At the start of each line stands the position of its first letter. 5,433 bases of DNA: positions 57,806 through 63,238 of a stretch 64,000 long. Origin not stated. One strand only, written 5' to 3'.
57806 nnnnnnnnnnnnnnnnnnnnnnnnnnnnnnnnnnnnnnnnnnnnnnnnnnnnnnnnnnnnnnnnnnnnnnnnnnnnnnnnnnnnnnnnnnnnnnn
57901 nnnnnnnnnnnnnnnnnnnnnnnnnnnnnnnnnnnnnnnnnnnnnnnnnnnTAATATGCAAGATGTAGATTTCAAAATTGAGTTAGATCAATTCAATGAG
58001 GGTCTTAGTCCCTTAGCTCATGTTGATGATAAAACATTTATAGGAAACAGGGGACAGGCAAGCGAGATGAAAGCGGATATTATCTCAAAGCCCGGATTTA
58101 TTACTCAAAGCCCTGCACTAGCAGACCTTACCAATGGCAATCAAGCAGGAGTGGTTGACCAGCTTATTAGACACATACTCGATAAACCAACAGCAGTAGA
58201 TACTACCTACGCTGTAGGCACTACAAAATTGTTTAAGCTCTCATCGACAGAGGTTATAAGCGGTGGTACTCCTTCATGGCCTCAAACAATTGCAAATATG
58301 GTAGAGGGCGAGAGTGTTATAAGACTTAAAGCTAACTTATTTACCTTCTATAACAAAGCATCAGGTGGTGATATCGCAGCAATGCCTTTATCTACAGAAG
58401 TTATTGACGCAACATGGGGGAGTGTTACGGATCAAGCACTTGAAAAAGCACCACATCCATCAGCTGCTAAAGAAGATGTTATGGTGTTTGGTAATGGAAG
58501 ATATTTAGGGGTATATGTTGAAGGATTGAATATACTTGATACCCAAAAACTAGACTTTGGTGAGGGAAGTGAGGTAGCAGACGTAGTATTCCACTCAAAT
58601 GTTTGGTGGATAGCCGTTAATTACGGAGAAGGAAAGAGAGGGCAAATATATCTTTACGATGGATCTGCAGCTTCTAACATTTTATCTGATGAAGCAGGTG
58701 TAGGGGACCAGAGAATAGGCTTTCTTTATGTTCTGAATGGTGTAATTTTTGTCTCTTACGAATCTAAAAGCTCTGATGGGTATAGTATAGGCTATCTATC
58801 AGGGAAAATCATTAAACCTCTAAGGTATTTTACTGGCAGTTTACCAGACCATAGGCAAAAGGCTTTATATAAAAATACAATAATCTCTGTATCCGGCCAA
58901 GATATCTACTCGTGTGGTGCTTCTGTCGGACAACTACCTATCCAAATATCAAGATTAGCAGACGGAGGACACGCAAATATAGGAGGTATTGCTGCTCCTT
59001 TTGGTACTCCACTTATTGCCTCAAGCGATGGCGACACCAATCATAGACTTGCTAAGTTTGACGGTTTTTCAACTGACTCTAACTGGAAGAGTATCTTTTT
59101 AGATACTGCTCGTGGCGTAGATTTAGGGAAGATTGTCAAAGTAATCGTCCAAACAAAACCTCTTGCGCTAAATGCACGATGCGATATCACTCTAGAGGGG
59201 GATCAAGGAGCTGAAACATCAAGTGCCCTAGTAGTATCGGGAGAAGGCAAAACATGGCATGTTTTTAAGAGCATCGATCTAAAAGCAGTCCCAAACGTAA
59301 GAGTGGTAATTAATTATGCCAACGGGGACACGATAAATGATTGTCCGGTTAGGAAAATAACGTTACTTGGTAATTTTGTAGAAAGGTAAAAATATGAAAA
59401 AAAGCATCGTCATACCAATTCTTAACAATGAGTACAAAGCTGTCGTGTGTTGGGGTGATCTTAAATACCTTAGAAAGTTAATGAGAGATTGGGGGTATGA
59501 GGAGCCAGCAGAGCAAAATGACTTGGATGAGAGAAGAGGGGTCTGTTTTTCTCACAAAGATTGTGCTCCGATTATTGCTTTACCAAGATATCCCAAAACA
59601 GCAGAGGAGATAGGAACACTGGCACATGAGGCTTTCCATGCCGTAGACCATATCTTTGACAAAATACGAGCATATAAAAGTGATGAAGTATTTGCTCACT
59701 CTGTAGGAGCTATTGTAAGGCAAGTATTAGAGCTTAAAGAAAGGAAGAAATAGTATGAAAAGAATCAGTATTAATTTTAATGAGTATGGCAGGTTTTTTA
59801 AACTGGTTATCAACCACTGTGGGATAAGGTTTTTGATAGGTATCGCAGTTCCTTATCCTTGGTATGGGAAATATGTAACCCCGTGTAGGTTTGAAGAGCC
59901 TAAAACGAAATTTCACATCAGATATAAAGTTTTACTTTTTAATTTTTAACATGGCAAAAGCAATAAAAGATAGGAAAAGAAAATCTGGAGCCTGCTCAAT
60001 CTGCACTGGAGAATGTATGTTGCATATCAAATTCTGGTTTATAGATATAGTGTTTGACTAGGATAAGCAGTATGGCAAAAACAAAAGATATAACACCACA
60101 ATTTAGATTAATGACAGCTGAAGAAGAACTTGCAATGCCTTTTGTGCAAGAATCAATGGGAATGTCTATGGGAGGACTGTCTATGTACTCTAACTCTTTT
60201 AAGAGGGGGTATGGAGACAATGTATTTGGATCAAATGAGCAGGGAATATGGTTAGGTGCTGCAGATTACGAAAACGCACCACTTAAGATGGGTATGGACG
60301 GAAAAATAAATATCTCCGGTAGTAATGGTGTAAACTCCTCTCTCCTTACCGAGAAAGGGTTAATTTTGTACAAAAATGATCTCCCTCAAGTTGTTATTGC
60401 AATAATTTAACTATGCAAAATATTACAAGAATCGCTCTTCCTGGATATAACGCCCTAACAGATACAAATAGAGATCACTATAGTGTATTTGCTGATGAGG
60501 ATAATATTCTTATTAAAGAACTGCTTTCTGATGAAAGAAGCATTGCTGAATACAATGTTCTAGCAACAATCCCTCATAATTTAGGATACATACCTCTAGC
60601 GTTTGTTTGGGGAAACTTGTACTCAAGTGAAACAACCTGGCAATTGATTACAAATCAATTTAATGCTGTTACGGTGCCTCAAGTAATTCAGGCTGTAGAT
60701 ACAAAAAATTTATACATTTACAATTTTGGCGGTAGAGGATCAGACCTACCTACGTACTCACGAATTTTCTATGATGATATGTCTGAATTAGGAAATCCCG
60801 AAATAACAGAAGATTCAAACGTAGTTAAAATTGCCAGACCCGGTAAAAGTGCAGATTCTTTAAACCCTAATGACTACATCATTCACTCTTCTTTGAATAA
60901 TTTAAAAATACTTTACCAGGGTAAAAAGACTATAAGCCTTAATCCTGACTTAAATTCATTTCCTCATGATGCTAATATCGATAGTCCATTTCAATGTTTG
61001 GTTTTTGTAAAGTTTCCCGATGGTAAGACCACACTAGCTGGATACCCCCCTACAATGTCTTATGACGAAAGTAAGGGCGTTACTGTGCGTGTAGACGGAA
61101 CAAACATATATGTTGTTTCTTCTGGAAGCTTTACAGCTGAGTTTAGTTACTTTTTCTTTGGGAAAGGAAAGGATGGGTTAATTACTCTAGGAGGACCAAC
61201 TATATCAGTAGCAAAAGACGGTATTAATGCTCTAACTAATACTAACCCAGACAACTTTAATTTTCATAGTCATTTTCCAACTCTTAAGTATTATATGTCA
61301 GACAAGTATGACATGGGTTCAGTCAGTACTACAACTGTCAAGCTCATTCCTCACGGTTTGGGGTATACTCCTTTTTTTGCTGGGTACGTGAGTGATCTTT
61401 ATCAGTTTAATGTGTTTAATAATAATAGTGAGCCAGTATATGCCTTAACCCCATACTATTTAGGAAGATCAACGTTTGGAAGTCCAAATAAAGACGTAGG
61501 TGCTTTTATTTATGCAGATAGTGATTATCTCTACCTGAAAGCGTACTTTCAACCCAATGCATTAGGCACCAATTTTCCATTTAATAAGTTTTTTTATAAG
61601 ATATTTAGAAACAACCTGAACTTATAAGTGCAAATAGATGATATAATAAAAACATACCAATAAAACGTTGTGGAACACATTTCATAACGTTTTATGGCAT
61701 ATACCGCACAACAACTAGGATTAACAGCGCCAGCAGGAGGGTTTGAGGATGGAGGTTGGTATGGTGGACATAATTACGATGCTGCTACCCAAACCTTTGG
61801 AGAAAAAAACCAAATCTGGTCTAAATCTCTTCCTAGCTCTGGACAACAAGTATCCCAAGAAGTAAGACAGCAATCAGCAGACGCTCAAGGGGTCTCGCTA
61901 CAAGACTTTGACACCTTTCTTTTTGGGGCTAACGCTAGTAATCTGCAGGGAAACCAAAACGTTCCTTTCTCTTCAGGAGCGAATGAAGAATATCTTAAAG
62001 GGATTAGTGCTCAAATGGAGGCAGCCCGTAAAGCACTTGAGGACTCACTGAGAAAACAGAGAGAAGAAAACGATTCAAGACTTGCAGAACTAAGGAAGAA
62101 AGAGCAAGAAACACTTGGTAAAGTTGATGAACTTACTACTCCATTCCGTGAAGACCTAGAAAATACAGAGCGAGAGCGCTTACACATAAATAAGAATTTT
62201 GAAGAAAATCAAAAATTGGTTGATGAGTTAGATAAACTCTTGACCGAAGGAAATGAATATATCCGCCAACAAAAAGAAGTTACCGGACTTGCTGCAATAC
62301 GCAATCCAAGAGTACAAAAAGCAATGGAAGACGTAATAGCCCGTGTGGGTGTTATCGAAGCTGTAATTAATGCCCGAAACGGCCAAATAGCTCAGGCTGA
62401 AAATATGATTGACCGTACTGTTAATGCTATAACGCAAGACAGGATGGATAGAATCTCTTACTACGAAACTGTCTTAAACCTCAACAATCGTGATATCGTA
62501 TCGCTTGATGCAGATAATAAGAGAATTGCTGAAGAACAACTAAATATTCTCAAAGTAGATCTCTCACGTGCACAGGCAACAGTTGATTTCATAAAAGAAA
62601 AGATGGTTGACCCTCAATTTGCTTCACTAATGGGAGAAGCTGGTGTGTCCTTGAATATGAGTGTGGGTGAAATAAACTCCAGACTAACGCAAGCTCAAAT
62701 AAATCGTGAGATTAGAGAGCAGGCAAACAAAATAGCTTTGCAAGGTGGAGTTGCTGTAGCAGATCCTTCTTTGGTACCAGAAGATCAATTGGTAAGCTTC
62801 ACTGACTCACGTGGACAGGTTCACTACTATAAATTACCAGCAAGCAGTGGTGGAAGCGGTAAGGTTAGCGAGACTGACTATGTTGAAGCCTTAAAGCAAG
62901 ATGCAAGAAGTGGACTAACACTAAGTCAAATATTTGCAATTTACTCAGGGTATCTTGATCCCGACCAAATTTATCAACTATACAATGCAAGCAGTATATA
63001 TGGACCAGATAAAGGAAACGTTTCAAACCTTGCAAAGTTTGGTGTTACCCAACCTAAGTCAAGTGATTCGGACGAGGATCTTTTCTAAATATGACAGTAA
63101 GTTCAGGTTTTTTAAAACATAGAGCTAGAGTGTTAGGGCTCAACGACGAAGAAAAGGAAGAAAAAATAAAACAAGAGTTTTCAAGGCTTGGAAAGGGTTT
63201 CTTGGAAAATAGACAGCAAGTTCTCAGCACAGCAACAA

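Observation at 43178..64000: Phage-derived region next to tRNA-Arg(TCT)/tRNA-His with recognisable replication/recombination genes but no recognisable integrase, terminase or capsid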

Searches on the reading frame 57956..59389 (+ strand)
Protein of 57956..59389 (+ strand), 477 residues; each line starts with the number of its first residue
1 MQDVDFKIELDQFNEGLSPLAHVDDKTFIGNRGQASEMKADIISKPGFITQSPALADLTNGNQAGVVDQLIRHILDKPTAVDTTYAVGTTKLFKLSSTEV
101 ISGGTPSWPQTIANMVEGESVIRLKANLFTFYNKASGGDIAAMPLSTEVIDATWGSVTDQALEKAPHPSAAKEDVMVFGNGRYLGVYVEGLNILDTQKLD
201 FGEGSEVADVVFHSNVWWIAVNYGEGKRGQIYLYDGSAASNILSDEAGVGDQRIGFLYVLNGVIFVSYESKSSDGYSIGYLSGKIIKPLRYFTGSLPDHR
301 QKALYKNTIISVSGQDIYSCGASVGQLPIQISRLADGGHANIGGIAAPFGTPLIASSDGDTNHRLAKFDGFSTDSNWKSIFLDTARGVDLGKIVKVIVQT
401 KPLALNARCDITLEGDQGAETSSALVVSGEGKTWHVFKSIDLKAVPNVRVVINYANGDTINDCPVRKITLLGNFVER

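Call 8: search_protein_families(library=phrogs, proteins=[window:57956-59389:+], max_evalue=0.01)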
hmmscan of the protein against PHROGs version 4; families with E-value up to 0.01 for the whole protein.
window:57956-59389:+ (477 aa): 0 families

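Call 9: search_protein_families(library=pfam, proteins=[window:57956-59389:+], max_evalue=0.01)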
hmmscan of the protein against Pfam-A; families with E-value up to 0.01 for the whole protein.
window:57956-59389:+ (477 aa): 0 families

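Call 19: search_solved_structures(query=window:57956-59389:+, max_evalue=1)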
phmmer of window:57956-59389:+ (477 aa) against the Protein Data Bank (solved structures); distinct sequences matched with E-value up to 1: 0.

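Call 74: predict_structure(protein=window:57956-59389:+)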
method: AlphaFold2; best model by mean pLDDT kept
length: 477 residues; sequences in the alignment: 1
mean_pLDDT: 35.6   pTM: 0.28
mean pLDDT of the five models: 35.6, 33.4, 31.5, 30.6, 28.6
residues with pLDDT >= 90: 0; 70-90: 11; 50-70: 69; < 50: 397
segments of 3 or more residues with pLDDT < 50: 1-392, 473-477
pLDDT, mean of each block of 10 residues (from residue 1): 29 36 33 26 28 36 37 34 25 23 26 26 24 27 25 28 30 32 32 28 30 30 32 33 33 37 37 28 28 25 25 25 26 27 27 28 34 38 41 57 62 63 60 67 62 67 61 43
secondary structure, 60 per line:
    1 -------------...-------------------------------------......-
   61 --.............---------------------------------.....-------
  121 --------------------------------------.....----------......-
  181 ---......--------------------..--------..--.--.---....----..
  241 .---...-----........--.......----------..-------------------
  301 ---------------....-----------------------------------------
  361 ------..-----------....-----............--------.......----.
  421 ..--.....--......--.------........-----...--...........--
elements in order: H54-59 H63-75 H109-113 H159-163 E174-179 E184-189 E231-234 E239-241 E253-260 E263-269 H316-319 E380-383 E389-400 E409-415 E420-422 E425-429 E432-437 E447-454 E465-475
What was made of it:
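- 57956..59389 (+): 477-aa conserved virion protein, strand-rich. Its position after the adaptor and portal makes it a nozzle or tail-hub candidate, but this is unproven. The single-sequence model was unusable, pLDDT 36 (call 74).
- Tried and rejected: The single-sequence AlphaFold model was unusable (call 74).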

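Call 78: find_related_loci(query=window:57956-59389:+, collection=viral_contigs, flank=10000)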
Query window:57956-59389:+ (477 aa) in viral_contigs; peptide patterns used: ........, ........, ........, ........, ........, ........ (x = any residue, [..] = any of these).
6 stretches matched a pattern; 3 encode a relative of the query (tblastn E <= 1e-3); 3 distinct loci.
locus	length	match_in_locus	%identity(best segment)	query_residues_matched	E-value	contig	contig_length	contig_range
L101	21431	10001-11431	75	1-477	0e+0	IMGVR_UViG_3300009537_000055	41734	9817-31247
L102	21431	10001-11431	72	1-477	0e+0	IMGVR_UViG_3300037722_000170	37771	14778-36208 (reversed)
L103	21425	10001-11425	70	3-477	0e+0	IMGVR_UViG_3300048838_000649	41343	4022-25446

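Call 91: search_solved_structures(query=A4, max_evalue=10)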
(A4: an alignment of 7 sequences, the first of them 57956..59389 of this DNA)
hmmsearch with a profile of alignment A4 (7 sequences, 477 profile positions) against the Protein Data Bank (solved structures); distinct sequences matched with E-value up to 10: 4.
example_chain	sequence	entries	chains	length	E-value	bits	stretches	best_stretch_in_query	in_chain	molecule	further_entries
1sxg_A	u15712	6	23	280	0.007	18.2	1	239-364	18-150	Glucose-resistance amylase regulator | Catabolite control protein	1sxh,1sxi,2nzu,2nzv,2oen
1rzr_G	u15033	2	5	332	0.01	17.6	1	239-364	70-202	Glucose-resistance amylase regulator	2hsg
1zvv_A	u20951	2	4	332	0.016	17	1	239-364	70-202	Glucose-resistance amylase regulator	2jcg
4otn_A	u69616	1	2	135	0.76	11.5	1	91-164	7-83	Eukaryotic translation initiation factor 2-alpha kinase 4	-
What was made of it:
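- On Podovirus-type (SU10/T7-like) connector: The 477-aa neighbour has no family or PDB match (calls 8, 9, 19, 91), and the single-sequence model failed (call 74).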

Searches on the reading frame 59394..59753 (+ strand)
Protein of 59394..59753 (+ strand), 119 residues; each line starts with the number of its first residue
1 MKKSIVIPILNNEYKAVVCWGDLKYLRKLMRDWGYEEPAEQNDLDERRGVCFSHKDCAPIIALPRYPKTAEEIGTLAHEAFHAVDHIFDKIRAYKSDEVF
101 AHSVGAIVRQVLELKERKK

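Call 8: search_protein_families(library=phrogs, proteins=[window:59394-59753:+], max_evalue=0.01)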
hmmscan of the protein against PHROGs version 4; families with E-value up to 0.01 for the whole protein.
window:59394-59753:+ (119 aa): 1 family
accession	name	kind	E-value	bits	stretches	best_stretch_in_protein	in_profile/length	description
phrog_1365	-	unknown function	2.1e-05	25.5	1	26-116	26-117/127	-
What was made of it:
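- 59394..59753 (+): 119-aa protein with an HEAFH (HExxH) motif. PHROG 1365, unknown function, 2e-5 (call 8).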

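Call 9: search_protein_families(library=pfam, proteins=[window:59394-59753:+], max_evalue=0.01)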
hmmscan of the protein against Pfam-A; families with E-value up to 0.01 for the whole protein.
window:59394-59753:+ (119 aa): 0 families

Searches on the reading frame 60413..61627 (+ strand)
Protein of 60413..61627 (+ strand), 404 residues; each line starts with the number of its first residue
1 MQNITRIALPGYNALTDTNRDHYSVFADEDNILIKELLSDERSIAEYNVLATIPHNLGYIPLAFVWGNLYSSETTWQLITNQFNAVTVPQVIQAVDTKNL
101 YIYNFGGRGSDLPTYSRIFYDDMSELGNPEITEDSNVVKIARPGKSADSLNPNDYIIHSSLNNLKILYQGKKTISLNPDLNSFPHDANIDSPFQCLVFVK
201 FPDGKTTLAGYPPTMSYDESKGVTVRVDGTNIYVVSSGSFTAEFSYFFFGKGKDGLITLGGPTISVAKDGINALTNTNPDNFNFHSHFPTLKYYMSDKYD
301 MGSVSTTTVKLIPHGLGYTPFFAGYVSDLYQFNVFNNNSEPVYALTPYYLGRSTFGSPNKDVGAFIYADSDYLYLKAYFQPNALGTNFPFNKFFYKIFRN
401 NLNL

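Call 8: search_protein_families(library=phrogs, proteins=[window:60413-61627:+], max_evalue=0.01)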
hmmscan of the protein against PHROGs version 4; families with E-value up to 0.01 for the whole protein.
window:60413-61627:+ (404 aa): 0 families

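Call 9: search_protein_families(library=pfam, proteins=[window:60413-61627:+], max_evalue=0.01)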
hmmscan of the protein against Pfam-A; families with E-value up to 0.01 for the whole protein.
window:60413-61627:+ (404 aa): 0 families
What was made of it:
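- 60054..61627 (+): 118-aa and 404-aa proteins. The 404-aa protein is the variable part of the tail module and is a receptor-binding candidate. No family hit (calls 8, 9).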

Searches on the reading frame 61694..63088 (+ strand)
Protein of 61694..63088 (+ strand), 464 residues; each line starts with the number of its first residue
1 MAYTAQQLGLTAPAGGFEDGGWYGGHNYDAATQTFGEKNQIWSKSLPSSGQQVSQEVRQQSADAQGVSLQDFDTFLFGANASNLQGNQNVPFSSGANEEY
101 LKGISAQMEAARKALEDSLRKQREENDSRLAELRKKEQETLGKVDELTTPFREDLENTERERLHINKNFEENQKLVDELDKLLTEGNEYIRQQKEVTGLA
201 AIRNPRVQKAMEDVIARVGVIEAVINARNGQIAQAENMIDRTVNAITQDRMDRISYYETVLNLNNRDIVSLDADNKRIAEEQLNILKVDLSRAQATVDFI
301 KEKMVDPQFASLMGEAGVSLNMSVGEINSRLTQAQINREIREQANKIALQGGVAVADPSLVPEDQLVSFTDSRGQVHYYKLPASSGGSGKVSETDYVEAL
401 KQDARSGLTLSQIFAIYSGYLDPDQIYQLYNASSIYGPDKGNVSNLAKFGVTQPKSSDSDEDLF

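Call 8: search_protein_families(library=phrogs, proteins=[window:61694-63088:+], max_evalue=0.01)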
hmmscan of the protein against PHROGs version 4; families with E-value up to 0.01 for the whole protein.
window:61694-63088:+ (464 aa): 0 families

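Call 9: search_protein_families(library=pfam, proteins=[window:61694-63088:+], max_evalue=0.01)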
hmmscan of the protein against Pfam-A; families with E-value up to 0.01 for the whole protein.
window:61694-63088:+ (464 aa): 0 families

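Call 13: find_encoding_contigs(protein=window:61694-63088:+, flank=10000, max_places=10)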
Protein window:61694-63088:+ (464 aa): no gene with exactly this product is on record in the collection.

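Call 92: search_solved_structures(query=A5, max_evalue=10)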
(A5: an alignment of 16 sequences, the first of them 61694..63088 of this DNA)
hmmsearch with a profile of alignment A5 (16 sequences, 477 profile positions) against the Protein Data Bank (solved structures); distinct sequences matched with E-value up to 10: 15.
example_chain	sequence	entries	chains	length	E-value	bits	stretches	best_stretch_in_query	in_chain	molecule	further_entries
3r2p_A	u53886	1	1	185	0.0059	18.7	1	99-166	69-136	Apolipoprotein A-I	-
3k2s_A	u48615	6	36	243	0.016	17.3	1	99-166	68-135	Apolipoprotein A-I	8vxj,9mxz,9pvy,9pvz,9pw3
6pts_A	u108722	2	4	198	0.028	16.5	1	99-166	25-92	Apolipoprotein A-I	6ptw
2msc_A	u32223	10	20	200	0.028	16.5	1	99-166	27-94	Apolipoprotein A-I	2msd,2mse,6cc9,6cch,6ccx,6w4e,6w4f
1av1_A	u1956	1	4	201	0.029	16.5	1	99-166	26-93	APOLIPOPROTEIN A-I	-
8eqs_C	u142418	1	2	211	0.032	16.3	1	99-166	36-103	Apolipoprotein A-I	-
4v6m_A0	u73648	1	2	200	0.033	16.3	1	99-166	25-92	Apolipoprotein A-I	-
7kjr_C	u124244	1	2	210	0.036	16.2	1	99-166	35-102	Apolipoprotein A-I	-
8at3_H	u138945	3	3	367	0.088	14.9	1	73-159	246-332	HAUS augmin-like complex subunit 8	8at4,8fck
2n5e_A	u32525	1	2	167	0.11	14.5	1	99-169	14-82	Apolipoprotein A-I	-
4ot1_A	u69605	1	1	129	0.2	13.7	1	390-458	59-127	Envelope glycoprotein B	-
4oh8_B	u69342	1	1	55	0.52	12.3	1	127-163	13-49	Ras association domain-containing protein 5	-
4lgd_E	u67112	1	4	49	0.73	11.8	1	127-163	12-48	Ras association domain family member 5, RASSF5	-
2ymy_A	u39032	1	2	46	1.8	10.6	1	127-163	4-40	RAS ASSOCIATION DOMAIN-CONTAINING PROTEIN 5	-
2lem_A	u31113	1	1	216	4.4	9.3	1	99-166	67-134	Apolipoprotein A-I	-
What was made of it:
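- Tried and rejected: Single-sequence and profile searches against PDB gave nothing or only noise (calls 19, 91, 92).
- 61694..63088 (+): 464-aa coiled-coil virion protein, conserved across the whole phage group. The profile search against PDB gave only coiled-coil noise (call 92).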
